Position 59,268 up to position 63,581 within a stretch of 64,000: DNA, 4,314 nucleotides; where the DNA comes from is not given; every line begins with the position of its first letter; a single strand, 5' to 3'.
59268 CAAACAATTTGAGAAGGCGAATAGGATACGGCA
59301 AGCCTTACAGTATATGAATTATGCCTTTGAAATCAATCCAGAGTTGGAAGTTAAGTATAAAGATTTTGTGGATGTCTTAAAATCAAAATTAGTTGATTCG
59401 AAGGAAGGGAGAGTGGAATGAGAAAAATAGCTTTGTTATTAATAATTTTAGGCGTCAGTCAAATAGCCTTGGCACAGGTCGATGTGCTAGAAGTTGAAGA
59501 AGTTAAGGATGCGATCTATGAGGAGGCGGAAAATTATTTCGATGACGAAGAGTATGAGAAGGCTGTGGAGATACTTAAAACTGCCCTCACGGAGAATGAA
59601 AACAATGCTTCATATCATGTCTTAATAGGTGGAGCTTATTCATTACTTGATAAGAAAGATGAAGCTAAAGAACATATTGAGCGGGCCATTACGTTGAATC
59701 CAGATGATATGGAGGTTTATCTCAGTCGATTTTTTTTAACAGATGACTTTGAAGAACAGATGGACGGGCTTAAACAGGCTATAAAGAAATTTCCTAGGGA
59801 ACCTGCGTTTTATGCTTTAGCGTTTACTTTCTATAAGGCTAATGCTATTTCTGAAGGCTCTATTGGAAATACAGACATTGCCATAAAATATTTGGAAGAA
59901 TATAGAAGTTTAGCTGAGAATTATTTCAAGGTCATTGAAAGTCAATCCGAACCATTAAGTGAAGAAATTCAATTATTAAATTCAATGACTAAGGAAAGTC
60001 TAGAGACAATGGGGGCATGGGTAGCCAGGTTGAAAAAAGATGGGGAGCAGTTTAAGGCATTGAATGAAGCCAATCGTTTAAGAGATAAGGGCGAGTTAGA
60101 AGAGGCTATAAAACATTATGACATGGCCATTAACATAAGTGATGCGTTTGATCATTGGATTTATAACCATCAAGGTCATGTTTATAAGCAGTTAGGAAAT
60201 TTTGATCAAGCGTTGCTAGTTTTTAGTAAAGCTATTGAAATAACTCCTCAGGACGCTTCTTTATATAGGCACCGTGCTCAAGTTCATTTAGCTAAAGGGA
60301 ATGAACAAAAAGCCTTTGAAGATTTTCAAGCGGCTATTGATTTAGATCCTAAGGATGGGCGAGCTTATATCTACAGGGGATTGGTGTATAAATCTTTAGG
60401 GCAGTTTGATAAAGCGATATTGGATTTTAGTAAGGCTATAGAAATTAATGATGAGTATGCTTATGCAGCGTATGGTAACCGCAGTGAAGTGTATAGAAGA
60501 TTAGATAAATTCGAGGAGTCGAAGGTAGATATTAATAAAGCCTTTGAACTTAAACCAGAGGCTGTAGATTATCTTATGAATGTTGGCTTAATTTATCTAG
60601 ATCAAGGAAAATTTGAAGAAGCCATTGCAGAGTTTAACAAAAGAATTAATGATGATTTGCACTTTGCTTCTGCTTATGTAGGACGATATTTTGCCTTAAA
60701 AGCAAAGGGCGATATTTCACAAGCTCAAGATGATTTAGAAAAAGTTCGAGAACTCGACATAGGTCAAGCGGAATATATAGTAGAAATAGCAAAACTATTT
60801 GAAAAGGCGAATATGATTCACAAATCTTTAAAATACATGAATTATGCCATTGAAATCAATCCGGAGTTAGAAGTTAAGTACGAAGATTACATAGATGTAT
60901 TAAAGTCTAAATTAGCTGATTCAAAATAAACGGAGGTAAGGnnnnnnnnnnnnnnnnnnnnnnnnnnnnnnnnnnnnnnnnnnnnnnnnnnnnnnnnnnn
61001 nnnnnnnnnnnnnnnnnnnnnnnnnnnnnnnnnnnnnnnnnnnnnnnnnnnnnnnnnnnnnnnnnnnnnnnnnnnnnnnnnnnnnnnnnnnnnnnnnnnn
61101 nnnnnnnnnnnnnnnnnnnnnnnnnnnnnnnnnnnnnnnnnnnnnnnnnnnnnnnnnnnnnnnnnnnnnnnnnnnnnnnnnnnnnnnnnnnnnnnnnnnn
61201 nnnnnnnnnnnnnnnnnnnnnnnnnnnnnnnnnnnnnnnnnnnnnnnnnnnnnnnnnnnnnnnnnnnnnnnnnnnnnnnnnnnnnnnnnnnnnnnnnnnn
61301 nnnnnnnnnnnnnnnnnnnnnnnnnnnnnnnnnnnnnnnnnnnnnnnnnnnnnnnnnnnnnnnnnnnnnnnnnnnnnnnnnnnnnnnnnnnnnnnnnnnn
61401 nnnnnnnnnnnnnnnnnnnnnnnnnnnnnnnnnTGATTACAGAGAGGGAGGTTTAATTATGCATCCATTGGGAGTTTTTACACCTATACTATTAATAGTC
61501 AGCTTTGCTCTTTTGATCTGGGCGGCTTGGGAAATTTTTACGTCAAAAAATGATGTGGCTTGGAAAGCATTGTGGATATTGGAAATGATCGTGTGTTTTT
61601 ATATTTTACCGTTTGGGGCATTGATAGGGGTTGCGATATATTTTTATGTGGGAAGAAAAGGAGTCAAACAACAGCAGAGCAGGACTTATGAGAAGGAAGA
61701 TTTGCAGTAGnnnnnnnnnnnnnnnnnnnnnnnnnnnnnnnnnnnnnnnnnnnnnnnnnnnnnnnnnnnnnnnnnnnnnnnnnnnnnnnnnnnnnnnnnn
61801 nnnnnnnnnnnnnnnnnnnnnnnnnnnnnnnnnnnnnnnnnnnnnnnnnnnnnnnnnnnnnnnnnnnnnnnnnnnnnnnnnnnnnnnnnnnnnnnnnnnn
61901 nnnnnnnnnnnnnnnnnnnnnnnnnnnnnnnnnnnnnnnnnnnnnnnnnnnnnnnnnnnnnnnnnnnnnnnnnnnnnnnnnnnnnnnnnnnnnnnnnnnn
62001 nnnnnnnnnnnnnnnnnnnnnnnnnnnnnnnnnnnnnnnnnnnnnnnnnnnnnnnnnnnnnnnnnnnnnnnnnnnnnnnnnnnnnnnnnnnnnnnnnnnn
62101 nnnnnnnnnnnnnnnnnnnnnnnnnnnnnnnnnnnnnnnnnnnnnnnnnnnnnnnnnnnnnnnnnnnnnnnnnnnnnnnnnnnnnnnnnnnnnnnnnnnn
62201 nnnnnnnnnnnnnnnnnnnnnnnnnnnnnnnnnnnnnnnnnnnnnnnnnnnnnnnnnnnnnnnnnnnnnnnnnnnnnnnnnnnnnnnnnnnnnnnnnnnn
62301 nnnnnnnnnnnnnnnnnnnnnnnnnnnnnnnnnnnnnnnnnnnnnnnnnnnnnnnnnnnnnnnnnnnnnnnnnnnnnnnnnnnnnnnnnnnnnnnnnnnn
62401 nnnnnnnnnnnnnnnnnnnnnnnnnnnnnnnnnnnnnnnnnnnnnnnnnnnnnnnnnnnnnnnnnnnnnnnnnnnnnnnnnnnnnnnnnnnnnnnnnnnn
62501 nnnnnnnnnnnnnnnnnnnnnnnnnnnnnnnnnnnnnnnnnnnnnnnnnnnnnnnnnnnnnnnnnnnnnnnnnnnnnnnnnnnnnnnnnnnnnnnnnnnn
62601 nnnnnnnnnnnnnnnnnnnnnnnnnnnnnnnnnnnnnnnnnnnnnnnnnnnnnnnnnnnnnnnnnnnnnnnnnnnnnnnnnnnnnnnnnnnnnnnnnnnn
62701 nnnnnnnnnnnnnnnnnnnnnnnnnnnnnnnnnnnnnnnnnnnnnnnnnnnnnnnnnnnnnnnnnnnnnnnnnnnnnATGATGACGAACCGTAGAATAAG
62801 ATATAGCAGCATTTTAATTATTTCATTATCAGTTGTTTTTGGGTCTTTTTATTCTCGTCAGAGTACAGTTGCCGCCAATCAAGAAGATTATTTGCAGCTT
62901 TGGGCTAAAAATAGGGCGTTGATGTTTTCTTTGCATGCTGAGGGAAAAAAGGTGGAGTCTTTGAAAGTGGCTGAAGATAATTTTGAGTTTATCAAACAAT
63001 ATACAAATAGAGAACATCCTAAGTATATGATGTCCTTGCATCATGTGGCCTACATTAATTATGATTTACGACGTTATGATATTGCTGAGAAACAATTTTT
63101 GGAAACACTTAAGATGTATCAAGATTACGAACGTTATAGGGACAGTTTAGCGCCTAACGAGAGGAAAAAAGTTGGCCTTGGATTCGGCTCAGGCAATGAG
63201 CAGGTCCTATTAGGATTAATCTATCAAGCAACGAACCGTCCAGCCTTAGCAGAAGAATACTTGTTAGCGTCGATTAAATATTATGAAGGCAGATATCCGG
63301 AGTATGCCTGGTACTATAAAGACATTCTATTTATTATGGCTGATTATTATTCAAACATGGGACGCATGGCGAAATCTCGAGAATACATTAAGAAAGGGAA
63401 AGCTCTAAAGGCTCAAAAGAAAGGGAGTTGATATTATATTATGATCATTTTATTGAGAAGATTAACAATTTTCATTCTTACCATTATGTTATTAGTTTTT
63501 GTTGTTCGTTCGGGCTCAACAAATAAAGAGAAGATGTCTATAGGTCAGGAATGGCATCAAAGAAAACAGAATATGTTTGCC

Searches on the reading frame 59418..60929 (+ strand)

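Call 6: search_protein_families(library=pfam, proteins=[window:59418-60929:+], max_evalue=0.01)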
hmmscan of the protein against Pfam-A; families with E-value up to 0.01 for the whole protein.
window:59418-60929:+ (503 aa): 28 families (the best 25 are shown)
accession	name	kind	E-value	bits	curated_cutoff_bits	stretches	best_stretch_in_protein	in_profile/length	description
PF07719.23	TPR_2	-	1.2e-44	147.2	27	5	315-346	2-33/34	Tetratricopeptide repeat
PF00515.34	TPR_1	-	3.9e-42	140.8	27.8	5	315-346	2-33/34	Tetratricopeptide repeat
PF13181.12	TPR_8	-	1.3e-39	131.4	25.7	5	248-279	3-34/34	Tetratricopeptide repeat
PF13414.12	TPR_11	-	4e-35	119.7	26.8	6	253-294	1-42/42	TPR repeat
PF13424.12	TPR_12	-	3.5e-24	85.2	30.1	4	216-276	8-75/77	Tetratricopeptide repeat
PF13428.12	TPR_14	-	6.9e-24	82.3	23.5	1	253-288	8-43/44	Tetratricopeptide repeat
PF13431.12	TPR_17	-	7.1e-23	79.4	24.4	1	303-334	2-33/34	Tetratricopeptide repeat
PF13432.12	TPR_16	-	1.9e-22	79.8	32.7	3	252-313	3-64/65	Tetratricopeptide repeat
PF14559.12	TPR_19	-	1.1e-17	64.5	25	1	41-99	2-59/68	Tetratricopeptide repeat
PF13371.12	TPR_9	-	3.7e-16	59.3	35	1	255-316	4-65/73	Tetratricopeptide repeat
PF23914.1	TPR_CcmH_CycH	-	1.6e-13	51.2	42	2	25-103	11-89/158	Cytochrome c-type biogenesis protein H TPR domain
PF13174.12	TPR_6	-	1e-12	48.3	26.3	0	316-342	2-28/33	Tetratricopeptide repeat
PF12895.13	ANAPC3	-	2.1e-12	47.6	27.2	1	31-89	24-81/82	Anaphase-promoting complex, cyclosome, subunit 3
PF13176.12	TPR_7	-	1.4e-11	43.9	27.9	0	252-280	5-33/36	Tetratricopeptide repeat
PF13429.12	TPR_15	-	2.3e-10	40.8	26.2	0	54-164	134-242/280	Tetratricopeptide repeat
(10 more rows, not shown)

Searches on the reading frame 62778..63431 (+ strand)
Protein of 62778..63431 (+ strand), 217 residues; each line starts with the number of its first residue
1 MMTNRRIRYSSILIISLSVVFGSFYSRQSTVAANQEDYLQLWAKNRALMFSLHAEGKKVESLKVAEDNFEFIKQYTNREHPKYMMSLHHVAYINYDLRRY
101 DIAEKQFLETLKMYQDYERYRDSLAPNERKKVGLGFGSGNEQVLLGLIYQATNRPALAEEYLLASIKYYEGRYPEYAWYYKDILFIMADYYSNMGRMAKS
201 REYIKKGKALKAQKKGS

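Call 6: search_protein_families(library=pfam, proteins=[window:62778-63431:+], max_evalue=0.01)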
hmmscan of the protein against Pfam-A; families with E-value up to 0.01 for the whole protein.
window:62778-63431:+ (217 aa): 4 families
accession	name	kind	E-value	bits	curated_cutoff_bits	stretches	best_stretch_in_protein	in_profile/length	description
PF13424.12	TPR_12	-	3.5e-08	34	30.1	1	52-115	13-76/77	Tetratricopeptide repeat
PF13374.12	TPR_10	-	7.9e-06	26.2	27.5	0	85-115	3-33/42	Tetratricopeptide repeat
PF13181.12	TPR_8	-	9.7e-06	25.8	25.7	0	183-211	3-31/34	Tetratricopeptide repeat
PF07719.23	TPR_2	-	4.6e-05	23.7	27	0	144-170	6-32/34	Tetratricopeptide repeat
